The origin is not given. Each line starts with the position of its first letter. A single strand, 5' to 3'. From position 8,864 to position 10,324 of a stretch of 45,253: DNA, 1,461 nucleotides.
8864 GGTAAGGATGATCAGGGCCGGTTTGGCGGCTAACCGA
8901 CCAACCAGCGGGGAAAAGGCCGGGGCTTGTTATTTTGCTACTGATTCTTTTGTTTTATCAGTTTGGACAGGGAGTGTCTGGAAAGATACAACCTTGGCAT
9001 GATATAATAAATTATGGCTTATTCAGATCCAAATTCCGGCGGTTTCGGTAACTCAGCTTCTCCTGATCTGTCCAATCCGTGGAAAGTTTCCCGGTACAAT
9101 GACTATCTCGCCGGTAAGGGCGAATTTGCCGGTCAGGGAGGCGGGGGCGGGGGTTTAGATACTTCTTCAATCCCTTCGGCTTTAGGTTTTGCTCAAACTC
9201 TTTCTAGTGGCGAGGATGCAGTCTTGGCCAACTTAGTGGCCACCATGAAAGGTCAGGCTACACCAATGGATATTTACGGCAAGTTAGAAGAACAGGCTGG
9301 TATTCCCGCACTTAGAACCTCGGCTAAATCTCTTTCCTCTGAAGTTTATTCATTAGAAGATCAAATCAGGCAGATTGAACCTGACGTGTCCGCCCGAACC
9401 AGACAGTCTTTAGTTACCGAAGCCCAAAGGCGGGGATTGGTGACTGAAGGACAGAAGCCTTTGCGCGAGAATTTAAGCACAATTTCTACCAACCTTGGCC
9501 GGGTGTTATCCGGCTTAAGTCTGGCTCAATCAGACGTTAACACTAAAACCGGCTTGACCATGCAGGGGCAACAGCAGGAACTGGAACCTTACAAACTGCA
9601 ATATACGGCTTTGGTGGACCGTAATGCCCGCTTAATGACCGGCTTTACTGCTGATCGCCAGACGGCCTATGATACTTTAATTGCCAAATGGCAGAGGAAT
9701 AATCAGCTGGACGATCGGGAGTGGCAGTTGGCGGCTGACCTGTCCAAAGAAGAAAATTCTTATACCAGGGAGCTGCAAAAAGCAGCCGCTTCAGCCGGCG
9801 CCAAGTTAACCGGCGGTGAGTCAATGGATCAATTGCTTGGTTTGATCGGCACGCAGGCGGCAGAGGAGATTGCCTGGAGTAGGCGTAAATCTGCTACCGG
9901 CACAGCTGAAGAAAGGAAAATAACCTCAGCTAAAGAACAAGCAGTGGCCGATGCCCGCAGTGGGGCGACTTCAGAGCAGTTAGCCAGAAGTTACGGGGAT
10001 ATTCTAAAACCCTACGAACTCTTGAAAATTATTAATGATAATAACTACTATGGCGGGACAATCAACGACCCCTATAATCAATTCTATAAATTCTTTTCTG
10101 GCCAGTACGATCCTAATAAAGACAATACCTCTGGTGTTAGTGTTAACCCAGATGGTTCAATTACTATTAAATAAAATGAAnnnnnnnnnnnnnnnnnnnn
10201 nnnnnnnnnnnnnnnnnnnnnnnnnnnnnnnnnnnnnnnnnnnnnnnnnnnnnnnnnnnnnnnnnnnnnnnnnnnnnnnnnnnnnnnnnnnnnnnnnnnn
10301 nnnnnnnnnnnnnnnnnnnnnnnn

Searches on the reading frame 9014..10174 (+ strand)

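Call 10: search_protein_families(library=pfam, proteins=[window:9014-10174:+], max_evalue=0.01)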
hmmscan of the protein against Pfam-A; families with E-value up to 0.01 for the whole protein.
window:9014-10174:+ (386 aa): 1 family
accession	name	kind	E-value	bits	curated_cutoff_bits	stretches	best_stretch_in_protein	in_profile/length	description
PF03837.19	RecT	-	0.0027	17.7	24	1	150-234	4-77/198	RecT family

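Call 25: search_protein_families(library=phrogs, proteins=[window:9014-10174:+], max_evalue=0.001)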
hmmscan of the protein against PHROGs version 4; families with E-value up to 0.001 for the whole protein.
window:9014-10174:+ (386 aa): 0 families
